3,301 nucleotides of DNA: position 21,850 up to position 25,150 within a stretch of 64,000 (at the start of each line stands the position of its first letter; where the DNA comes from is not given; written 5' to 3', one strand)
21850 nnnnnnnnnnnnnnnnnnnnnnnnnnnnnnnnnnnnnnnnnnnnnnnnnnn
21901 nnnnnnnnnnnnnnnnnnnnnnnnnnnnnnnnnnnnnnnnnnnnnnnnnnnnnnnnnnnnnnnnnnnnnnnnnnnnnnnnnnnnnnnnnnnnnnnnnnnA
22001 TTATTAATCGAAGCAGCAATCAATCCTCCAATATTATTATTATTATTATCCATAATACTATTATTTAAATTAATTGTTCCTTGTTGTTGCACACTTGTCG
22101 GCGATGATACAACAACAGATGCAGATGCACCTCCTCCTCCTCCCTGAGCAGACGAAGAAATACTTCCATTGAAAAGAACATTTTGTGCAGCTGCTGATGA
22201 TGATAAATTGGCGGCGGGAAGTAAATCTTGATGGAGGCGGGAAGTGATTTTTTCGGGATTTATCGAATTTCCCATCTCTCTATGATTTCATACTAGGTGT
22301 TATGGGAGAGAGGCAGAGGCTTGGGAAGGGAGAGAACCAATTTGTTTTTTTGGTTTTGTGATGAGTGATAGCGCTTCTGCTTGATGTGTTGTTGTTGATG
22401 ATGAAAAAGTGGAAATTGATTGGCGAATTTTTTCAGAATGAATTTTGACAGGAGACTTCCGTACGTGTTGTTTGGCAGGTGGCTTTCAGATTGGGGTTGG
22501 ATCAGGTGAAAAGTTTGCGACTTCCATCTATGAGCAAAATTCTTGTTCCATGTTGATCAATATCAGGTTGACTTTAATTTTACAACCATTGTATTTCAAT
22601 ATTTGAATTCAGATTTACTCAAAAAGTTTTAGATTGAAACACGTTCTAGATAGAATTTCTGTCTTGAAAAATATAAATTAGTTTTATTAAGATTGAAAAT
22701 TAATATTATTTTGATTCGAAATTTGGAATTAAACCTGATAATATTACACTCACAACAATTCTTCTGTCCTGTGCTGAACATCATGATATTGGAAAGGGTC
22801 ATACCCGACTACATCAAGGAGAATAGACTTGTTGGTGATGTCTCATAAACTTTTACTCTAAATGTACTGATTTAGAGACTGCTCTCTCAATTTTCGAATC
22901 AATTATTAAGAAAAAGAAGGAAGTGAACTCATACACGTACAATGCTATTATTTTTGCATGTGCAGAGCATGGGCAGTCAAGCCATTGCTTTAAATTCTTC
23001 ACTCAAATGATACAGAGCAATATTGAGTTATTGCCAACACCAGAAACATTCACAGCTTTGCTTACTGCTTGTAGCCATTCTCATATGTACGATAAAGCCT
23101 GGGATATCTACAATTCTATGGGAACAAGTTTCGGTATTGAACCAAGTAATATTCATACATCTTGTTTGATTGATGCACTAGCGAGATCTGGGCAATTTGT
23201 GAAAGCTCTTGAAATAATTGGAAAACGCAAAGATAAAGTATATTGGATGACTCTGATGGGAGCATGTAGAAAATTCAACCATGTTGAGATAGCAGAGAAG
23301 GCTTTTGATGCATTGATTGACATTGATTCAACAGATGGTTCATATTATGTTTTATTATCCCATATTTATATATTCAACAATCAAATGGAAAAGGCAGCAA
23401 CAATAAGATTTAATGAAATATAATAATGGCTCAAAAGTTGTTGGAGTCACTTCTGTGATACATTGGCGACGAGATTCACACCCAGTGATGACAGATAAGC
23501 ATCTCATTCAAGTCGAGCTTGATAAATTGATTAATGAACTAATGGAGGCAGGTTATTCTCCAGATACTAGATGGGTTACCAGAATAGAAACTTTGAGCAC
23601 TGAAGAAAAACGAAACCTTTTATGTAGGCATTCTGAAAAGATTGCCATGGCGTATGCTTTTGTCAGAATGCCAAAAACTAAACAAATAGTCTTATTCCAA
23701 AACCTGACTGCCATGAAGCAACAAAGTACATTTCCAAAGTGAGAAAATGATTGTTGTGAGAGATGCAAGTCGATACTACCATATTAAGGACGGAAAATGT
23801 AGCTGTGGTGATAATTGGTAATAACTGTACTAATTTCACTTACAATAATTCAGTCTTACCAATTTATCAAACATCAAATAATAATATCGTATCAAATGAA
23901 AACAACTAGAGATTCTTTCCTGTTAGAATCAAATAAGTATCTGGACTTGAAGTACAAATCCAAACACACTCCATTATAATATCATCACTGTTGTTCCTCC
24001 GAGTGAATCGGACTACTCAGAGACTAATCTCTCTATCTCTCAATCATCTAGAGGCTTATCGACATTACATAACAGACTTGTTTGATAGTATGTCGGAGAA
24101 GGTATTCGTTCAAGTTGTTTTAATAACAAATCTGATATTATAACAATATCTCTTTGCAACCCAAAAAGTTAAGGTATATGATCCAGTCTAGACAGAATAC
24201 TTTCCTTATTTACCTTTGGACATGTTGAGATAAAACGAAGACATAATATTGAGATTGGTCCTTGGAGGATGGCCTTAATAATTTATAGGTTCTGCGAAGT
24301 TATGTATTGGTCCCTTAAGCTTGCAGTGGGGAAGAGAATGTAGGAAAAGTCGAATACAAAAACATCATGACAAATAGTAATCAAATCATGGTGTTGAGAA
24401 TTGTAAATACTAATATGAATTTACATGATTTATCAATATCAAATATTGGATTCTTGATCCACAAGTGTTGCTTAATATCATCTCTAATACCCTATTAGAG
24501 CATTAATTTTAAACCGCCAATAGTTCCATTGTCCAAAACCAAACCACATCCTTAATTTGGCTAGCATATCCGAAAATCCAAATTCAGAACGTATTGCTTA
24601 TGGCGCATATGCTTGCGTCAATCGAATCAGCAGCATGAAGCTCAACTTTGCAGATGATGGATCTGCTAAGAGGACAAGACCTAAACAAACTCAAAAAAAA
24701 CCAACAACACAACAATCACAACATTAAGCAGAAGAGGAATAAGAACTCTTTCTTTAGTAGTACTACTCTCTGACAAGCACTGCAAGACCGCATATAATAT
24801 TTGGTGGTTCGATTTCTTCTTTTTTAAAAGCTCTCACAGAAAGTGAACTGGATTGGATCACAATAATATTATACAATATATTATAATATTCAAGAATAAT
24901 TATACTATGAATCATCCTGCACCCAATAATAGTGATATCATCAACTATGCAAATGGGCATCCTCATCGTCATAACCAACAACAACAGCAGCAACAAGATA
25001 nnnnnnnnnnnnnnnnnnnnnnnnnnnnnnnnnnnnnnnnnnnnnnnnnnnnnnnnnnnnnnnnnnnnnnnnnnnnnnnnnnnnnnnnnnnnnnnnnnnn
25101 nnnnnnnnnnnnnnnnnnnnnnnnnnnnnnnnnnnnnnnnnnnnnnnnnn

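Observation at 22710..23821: Truncated, frame-disrupted PPR–E–DYW (plant-type RNA-editing factor) gene abutting the giant IQ gene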

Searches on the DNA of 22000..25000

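Call 53: search_rna_families(source=window, start=22000, end=25000, threshold=gathering)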
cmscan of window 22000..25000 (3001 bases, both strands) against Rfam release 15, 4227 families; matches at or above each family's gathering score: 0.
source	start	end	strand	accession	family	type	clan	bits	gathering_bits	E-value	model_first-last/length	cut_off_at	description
